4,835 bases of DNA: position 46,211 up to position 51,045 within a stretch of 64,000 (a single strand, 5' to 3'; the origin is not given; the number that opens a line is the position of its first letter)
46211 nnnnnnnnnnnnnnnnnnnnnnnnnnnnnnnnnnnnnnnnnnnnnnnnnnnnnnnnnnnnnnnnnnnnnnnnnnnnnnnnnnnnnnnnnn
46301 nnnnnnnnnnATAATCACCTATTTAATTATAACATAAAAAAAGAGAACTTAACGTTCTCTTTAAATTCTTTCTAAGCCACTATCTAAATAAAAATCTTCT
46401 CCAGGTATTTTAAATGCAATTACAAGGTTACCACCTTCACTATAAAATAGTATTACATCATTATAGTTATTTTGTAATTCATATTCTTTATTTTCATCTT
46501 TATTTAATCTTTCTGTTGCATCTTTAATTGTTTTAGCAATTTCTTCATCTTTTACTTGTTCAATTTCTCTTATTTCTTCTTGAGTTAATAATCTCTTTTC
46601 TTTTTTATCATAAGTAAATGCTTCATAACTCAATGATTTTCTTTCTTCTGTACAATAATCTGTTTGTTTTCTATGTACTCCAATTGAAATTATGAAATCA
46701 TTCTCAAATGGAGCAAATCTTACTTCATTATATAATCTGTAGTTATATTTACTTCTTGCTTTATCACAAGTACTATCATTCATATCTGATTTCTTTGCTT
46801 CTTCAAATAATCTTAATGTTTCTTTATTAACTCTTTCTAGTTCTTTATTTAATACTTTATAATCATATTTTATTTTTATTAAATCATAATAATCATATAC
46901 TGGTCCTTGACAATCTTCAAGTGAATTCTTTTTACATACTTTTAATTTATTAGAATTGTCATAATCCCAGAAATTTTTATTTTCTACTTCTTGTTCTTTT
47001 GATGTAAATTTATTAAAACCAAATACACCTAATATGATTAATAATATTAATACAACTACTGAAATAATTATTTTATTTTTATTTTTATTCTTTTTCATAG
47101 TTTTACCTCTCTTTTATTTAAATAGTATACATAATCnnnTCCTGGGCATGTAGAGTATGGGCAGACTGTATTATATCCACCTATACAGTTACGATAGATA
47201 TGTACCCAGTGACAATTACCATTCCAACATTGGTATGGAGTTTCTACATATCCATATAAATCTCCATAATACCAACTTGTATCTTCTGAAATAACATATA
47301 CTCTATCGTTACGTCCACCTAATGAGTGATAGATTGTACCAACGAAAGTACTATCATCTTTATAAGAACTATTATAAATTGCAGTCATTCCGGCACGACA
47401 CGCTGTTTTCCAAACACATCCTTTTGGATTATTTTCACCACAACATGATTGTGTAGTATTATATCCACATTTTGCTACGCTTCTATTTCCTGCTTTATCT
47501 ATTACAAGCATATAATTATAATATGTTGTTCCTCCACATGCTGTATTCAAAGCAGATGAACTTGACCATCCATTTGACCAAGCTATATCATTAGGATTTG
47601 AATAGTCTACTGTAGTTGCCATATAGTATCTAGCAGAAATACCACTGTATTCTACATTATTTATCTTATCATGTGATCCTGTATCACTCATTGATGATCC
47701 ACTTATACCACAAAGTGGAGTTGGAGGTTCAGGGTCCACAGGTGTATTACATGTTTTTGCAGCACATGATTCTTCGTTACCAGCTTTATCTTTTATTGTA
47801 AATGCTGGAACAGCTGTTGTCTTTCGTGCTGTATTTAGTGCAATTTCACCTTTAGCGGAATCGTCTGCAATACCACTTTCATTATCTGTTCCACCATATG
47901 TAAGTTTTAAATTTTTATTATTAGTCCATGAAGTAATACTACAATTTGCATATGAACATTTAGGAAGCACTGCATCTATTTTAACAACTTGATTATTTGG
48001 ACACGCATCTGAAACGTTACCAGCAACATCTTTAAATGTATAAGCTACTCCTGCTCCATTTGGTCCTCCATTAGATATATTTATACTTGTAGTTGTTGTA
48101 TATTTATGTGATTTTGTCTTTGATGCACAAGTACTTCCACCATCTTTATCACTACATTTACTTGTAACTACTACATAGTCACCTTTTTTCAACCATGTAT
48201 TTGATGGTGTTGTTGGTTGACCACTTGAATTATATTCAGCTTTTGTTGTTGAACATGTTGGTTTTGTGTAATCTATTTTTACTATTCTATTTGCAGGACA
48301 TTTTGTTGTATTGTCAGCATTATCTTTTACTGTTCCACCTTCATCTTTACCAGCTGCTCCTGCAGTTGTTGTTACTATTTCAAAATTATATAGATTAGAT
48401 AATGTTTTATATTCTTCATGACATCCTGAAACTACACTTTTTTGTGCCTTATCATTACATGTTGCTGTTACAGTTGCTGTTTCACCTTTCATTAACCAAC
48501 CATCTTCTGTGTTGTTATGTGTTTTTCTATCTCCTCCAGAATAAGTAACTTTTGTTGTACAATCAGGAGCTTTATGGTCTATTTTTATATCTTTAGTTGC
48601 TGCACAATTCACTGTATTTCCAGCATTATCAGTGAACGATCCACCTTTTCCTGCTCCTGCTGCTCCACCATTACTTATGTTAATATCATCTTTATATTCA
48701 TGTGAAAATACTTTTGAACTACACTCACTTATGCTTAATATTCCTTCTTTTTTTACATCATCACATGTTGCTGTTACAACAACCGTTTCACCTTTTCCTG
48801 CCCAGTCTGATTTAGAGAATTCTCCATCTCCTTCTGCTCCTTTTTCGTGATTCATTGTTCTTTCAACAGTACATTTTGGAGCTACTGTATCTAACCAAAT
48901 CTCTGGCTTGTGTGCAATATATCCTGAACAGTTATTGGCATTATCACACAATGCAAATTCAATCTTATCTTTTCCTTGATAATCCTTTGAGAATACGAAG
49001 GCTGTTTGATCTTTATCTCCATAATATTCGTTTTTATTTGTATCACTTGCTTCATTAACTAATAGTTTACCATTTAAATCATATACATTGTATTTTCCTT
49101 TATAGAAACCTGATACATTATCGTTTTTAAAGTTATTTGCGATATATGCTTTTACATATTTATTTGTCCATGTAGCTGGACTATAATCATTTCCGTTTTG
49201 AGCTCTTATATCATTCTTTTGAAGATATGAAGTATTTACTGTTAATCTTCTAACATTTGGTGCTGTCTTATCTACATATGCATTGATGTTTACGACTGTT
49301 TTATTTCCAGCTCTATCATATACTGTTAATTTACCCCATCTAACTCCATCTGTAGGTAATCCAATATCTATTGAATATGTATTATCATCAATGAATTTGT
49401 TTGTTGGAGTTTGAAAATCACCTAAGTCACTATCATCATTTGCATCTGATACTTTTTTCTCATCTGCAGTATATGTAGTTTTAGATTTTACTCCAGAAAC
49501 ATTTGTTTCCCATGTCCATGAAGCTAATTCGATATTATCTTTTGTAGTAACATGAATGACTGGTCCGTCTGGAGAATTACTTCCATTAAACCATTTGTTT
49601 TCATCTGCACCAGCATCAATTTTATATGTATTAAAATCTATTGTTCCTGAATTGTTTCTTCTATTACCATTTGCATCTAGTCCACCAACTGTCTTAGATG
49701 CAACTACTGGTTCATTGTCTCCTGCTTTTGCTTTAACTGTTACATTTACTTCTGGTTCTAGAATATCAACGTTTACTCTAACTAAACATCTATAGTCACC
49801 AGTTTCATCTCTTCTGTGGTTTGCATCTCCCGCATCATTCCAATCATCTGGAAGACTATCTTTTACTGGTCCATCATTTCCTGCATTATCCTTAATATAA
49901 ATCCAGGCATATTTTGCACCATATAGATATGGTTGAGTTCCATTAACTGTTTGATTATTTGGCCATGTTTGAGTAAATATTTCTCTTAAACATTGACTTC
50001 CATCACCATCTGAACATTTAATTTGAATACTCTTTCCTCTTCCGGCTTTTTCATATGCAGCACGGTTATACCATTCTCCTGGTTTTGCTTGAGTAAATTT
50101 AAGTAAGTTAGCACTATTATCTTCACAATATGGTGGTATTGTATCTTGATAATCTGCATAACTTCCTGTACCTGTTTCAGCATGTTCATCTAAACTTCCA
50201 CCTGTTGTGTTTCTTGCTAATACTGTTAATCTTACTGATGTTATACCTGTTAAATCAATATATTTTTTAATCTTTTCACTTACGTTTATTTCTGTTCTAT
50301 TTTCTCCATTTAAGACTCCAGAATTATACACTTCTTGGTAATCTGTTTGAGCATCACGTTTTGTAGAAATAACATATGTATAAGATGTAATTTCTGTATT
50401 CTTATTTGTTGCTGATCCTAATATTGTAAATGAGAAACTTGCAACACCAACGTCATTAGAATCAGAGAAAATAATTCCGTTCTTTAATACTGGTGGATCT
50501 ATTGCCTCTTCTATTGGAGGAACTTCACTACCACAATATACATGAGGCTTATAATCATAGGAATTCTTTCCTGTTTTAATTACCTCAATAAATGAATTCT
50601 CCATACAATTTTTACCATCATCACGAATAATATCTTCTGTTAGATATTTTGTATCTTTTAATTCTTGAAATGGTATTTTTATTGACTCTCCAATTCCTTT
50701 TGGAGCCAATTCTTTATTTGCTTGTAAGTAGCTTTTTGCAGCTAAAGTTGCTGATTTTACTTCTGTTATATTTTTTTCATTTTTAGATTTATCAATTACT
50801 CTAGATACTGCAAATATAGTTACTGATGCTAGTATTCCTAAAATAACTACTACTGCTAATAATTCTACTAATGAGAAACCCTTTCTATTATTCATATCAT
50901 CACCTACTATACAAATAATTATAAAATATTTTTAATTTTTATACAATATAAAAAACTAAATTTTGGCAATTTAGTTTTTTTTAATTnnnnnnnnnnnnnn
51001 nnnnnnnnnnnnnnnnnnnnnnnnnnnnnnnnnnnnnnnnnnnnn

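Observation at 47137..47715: Conserved Cys-rich C-terminal domain (about 190 aa, roughly 14 Cys) capping both giant pilins; pilin 2 copy at 50987-51556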

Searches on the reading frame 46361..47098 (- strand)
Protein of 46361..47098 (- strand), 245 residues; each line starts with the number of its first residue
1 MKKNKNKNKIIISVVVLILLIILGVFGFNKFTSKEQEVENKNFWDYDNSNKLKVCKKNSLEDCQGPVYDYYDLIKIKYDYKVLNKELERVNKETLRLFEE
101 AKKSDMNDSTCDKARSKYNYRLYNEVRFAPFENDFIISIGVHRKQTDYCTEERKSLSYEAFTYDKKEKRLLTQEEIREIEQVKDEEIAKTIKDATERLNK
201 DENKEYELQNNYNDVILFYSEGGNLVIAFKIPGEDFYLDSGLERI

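Call 9: search_protein_families(library=pfam, proteins=[window:46361-47098:-], max_evalue=0.01)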
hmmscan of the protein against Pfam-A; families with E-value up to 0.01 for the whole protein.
window:46361-47098:- (245 aa): 1 family
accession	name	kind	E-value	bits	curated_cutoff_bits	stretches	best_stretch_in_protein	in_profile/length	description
PF04977.20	DivIC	-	0.0091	16.2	28.9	1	68-126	14-73/80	Septum formation initiator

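Call 80: search_protein_families(library=pfam, alignment_id=A7, max_evalue=1)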
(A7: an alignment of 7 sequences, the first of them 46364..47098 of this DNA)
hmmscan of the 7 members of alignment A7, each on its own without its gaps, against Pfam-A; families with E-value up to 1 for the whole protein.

A. member 1, window:46364-47098:- (245 aa): 6 families
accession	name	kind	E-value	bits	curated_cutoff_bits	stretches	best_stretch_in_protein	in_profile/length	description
PF04977.20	DivIC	-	0.0091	16.2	28.9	1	68-126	14-73/80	Septum formation initiator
PF25184.1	YxzE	-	0.17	13.4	40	1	10-63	3-48/65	YxzE-like putative bacteriocin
PF22607.2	FAD_binding-like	-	0.17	12.3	27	1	207-241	19-53/130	FAD binding domain-like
PF13786.12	DUF4179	-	0.19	12.6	30.1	0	2-33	1-32/94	Domain of unknown function (DUF4179)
PF03040.20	CemA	-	0.48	10.7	27.4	1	153-218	49-117/229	CemA family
PF03449.20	GreA_GreB_N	-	0.76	10.5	24.5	1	172-207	11-46/71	Transcription elongation factor, N-terminal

B. families by the number of members that match (of 7 scanned): 22 families
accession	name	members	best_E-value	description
PF12911.12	OppC_N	2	0.012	N-terminal TM domain of oligopeptide transport permease C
PF25280.1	POTRA2_Toc75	1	0.00091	Toc75-like, second POTRA domain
PF20130.4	DUF6520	1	0.0027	Family of unknown function (DUF6520)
PF12685.13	SpoIIIAH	1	0.0063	SpoIIIAH-like protein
PF04977.20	DivIC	1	0.0091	Septum formation initiator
PF19703.4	DUF6201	1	0.015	Family of unknown function (DUF6201)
PF00856.33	SET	1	0.023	SET domain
PF11723.14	Aromatic_hydrox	1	0.037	Homotrimeric ring hydroxylase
PF23906.1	DUF7248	1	0.051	Family of unknown function (DUF7248)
PF14575.11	EphA2_TM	1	0.082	Ephrin type-A receptor 2 transmembrane domain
PF08336.16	P4Ha_N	1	0.12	Prolyl 4-Hydroxylase alpha-subunit, N-terminal region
PF22607.2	FAD_binding-like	1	0.17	FAD binding domain-like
PF25184.1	YxzE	1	0.17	YxzE-like putative bacteriocin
PF13786.12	DUF4179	1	0.19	Domain of unknown function (DUF4179)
PF05545.16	FixQ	1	0.22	Cbb3-type cytochrome oxidase component FixQ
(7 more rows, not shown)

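Call 81: search_solved_structures(query=A7, max_evalue=1)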
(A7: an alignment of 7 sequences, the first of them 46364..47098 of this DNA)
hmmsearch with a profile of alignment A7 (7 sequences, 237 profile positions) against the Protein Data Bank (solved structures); distinct sequences matched with E-value up to 1: 6.
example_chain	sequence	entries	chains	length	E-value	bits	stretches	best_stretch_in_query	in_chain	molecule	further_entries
9sob_J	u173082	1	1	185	0.081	15.2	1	65-122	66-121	Nuclear pore complex protein NUP62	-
9sob_J32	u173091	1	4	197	0.1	14.9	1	65-122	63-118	Nuclear pore complex protein NUP62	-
3efz_A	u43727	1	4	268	0.13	14.5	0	160-225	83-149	14-3-3 protein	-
4v8m_Bv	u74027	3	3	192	0.26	13.5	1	134-177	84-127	60S RIBOSOMAL PROTEIN L6, PUTATIVE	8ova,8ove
6mg1_A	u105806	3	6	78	0.6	12.3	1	38-85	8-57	CCAAT/enhancer-binding protein beta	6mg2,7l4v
1h89_A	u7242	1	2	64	0.65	12.2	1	42-85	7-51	CAAT/ENHANCER BINDING PROTEIN BETA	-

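Call 104: search_protein_families(library=ncbifam, proteins=[window:46361-47098:-], max_evalue=0.01)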
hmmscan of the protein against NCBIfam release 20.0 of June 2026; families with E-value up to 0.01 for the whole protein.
window:46361-47098:- (245 aa): 1 family
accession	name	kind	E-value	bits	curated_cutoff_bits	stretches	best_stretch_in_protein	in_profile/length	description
NF045849.1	ICE_MMCAP2_0565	equivalog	0.0081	15.8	40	0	1-23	47-69/80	Mbov_0395 family pilin-like conjugal transfer protein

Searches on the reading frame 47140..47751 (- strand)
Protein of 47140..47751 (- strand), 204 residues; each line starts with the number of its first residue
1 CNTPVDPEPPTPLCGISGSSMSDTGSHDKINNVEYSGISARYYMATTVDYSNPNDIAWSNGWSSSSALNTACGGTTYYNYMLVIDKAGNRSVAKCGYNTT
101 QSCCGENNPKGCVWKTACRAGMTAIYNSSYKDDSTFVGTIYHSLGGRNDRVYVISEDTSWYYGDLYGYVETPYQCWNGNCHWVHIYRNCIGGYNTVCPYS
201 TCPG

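Call 31: search_protein_families(library=pfam, proteins=[window:47140-47751:-], max_evalue=10)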
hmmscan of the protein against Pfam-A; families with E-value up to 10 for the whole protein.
seq(204 aa): 0 families

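Call 35: predict_structure(alignment_id=A4)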
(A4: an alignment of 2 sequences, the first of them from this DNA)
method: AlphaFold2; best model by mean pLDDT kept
length: 204 residues; sequences in the alignment: 2
mean_pLDDT: 31.0   pTM: 0.25
mean pLDDT of the five models: 31.0, 27.8, 26.3, 24.8, 24.6
residues with pLDDT >= 90: 0; 70-90: 0; 50-70: 0; < 50: 204
segments of 3 or more residues with pLDDT < 50: 1-204
pLDDT, mean of each block of 10 residues (from residue 1): 25 24 26 27 33 35 29 38 38 39 29 25 29 31 31 34 34 30 35 29 27
secondary structure, 60 per line:
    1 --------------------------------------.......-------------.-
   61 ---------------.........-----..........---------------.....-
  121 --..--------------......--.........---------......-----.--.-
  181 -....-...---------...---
elements in order: E39-45 E76-84 E90-99 H115-119 E139-144 E147-155 E165-170 E182-185
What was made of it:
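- Tried and rejected: AF2 on the 204-aa region with a 2-sequence alignment failed (pLDDT 31, call 35).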

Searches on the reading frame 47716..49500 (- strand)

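Call 31: search_protein_families(library=pfam, proteins=[window:47716-49500:-], max_evalue=10)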
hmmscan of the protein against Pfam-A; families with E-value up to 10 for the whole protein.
window:47716-49500:- (595 aa): 1 family
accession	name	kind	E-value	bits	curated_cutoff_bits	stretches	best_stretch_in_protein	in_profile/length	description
PF12245.14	Big_3_2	-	0.44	11.2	23.3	2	121-191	38-110/122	Bacterial Ig-like domain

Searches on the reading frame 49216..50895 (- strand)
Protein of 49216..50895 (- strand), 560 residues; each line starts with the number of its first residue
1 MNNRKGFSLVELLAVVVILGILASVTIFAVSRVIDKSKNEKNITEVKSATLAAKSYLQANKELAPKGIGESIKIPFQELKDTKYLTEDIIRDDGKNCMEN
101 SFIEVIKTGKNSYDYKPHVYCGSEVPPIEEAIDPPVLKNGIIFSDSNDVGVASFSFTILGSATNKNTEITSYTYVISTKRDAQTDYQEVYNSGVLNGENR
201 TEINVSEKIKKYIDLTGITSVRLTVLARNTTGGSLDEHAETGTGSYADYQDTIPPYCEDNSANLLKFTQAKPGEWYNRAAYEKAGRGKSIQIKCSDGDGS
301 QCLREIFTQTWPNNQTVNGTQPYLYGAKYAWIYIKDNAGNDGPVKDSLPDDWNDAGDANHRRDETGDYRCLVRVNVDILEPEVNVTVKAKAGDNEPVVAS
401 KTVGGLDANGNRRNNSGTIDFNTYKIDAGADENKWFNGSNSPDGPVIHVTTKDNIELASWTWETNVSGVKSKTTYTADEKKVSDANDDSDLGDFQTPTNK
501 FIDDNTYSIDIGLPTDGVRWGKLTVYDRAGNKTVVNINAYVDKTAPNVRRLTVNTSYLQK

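Call 31: search_protein_families(library=pfam, proteins=[window:49501-50895:-], max_evalue=10)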
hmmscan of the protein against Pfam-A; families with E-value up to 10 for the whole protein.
window:49501-50895:- (465 aa): 2 families
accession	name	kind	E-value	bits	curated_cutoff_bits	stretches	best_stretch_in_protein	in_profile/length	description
PF07963.17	N_methyl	-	9.4e-08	31.8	21.2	1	1-25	1-25/27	Prokaryotic N-terminal methylation motif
PF04636.18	PA26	-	0.25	10.7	29.4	1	4-61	145-202/445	PA26 p53-induced protein (sestrin)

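Call 89: find_homologous_proteins(query=window:49216-50895:-, max_evalue=0.00001)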
Query window:49216-50895:- (560 aa): 59 proteins with E <= 0.00001 among 8000 candidates.
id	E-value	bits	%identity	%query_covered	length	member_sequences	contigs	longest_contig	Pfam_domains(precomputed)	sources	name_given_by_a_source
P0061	1.2e-85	307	37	98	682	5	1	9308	PF07963.18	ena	-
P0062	3.6e-73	265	33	98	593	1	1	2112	PF07963.18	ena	-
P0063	7.0e-69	251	33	99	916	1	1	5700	PF07963.18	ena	-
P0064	1.2e-67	247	35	98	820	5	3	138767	-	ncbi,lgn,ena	-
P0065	1.6e-63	234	36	88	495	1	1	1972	PF07963.18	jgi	jgi:prepilin-type N-terminal cleavage/methylation domain-containing protein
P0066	7.2e-63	231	31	99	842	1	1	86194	PF07963.18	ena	-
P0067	1.4e-62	231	33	95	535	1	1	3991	PF07963.18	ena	-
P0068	1.5e-62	230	32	98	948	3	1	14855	-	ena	-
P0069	6.2e-61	225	34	84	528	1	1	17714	PF07963.18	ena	-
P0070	3.8e-60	222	34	97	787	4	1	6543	-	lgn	-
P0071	4.2e-58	216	31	98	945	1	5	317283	PF07963.18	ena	-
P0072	7.4e-57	212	28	98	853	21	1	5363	-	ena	-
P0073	1.3e-56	211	32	98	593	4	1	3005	PF07963.18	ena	-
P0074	1.6e-56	210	35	78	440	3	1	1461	PF07963.18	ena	-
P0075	8.9e-56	208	33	97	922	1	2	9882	PF07963.18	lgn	-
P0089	1.4e-48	184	30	100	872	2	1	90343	PF07963.18,PF19077.7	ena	-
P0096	1.3e-34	138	27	98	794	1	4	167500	PF07963.18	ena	-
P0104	1.2e-18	85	29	61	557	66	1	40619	PF07963.18,PF19077.7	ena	-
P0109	1.3e-16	79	28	60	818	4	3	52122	PF07963.18,PF19077.7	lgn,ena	-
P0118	6.9e-7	47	34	20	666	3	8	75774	PF07963.18,PF19077.7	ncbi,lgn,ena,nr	ncbi:MAG: type II secretion system protein [Bacilli bacterium]|nr:type II secretion system protein [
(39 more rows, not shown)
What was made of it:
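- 47137..50895 (-): Giant modular pilin 1 (1252 aa). Order of parts: class III signal and alpha-1 helix, small two-Cys pilin domain, conserved ~450-aa scaffold, Cys-stapled Ig-like modules, head. The N-terminal 560 aa are shared with 59 other large pilins (call 89).
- Closest known: Fibrillar stalk-and-head adhesins of Gram-positive bacteria. Same: Big_13 (PF19077) and Big_6 hits occur in scaffold homologues (call 89).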

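Call 93: find_encoding_contigs(protein=P0066, flank=10000, max_places=1)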
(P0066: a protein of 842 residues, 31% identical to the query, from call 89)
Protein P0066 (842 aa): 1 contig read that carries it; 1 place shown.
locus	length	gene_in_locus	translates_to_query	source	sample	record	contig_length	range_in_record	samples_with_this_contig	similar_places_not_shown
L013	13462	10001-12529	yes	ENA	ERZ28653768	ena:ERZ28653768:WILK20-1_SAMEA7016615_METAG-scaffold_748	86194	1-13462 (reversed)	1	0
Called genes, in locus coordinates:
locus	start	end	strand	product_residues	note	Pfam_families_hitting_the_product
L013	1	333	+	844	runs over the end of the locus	-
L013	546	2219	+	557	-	-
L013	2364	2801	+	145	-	PF02381:MraZ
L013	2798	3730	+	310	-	PF01728:FtsJ (faint), PF01795:Methyltransf_5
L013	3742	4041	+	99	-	PF04977:DivIC (weak)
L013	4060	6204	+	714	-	PF03717:PBP_dimer, PF00905:Transpeptidase, PF03793:PASTA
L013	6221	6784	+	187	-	-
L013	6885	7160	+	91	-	PF06949:DUF1292 (weak)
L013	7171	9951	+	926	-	-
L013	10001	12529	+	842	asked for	PF07963:N_methyl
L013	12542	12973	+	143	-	-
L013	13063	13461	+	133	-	?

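Call 94: find_encoding_contigs(protein=P0096, flank=10000, max_places=1)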
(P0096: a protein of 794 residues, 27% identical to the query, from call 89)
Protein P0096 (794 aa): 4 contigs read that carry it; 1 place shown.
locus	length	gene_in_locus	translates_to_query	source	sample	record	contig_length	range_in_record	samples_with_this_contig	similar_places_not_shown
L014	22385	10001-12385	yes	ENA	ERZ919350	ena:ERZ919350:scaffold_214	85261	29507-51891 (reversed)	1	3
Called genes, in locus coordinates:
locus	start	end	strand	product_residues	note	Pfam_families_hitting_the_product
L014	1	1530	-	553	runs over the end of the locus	PF01522:Polysacc_deac_1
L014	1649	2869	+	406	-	PF01134:GIDA (faint), PF01266:DAO (faint), PF03486:HI0933_like, PF07992:Pyr_redox_2 (faint), PF13738:Pyr_redox_3 (weak), PF22780:HI0933_like_1st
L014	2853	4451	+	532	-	PF28550:DUF8436, PF07992:Pyr_redox_2 (faint), PF01946:Thi4 (faint), PF03486:HI0933_like (faint), PF00890:FAD_binding_2 (faint), PF01266:DAO (faint), PF13450:NAD_binding_8 (weak), PF21688:FAD-depend_C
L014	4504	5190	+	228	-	PF04298:Zn_peptidase_2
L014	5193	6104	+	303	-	PF03690:MYG1_exonuc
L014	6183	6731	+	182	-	-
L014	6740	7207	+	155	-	PF02620:YceD (faint)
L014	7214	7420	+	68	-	PF01783:Ribosomal_L32p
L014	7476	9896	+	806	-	-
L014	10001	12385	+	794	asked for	PF07963:N_methyl (weak)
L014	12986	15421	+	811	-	PF07963:N_methyl (weak)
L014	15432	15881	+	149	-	-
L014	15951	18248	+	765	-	PF12705:PDDEXK_1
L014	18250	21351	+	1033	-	PF00580:UvrD-helicase, PF01443:Viral_helicase1 (faint), PF13245:AAA_19, PF13361:UvrD_C, PF13538:UvrD_C_2 (faint)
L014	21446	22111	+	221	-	-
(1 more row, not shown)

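Call 95: find_encoding_contigs(protein=P0064, flank=10000, max_places=1)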
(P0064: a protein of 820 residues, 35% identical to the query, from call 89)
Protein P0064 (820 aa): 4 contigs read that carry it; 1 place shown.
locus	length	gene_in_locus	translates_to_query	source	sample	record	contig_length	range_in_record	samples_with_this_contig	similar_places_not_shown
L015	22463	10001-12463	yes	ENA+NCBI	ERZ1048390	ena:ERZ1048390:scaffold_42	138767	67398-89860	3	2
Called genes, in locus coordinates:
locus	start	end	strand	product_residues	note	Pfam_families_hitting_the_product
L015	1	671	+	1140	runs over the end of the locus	-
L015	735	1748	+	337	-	PF11899:DUF3419 (weak)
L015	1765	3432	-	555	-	PF01522:Polysacc_deac_1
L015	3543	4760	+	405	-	PF00890:FAD_binding_2 (faint), PF01134:GIDA (faint), PF01266:DAO (faint), PF03486:HI0933_like, PF07992:Pyr_redox_2, PF12831:FAD_oxidored (weak), PF13738:Pyr_redox_3, PF22780:HI0933_like_1st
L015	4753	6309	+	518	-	PF13738:Pyr_redox_3 (faint), PF28550:DUF8436, PF07992:Pyr_redox_2 (faint), PF00890:FAD_binding_2 (faint), PF01266:DAO (faint), PF03486:HI0933_like, PF21688:FAD-depend_C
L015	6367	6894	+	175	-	-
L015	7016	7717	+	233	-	PF04298:Zn_peptidase_2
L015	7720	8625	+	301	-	PF03690:MYG1_exonuc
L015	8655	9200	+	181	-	-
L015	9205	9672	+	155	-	-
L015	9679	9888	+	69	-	PF01783:Ribosomal_L32p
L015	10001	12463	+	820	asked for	-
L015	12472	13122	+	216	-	-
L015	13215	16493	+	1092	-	PF07963:N_methyl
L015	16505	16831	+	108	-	-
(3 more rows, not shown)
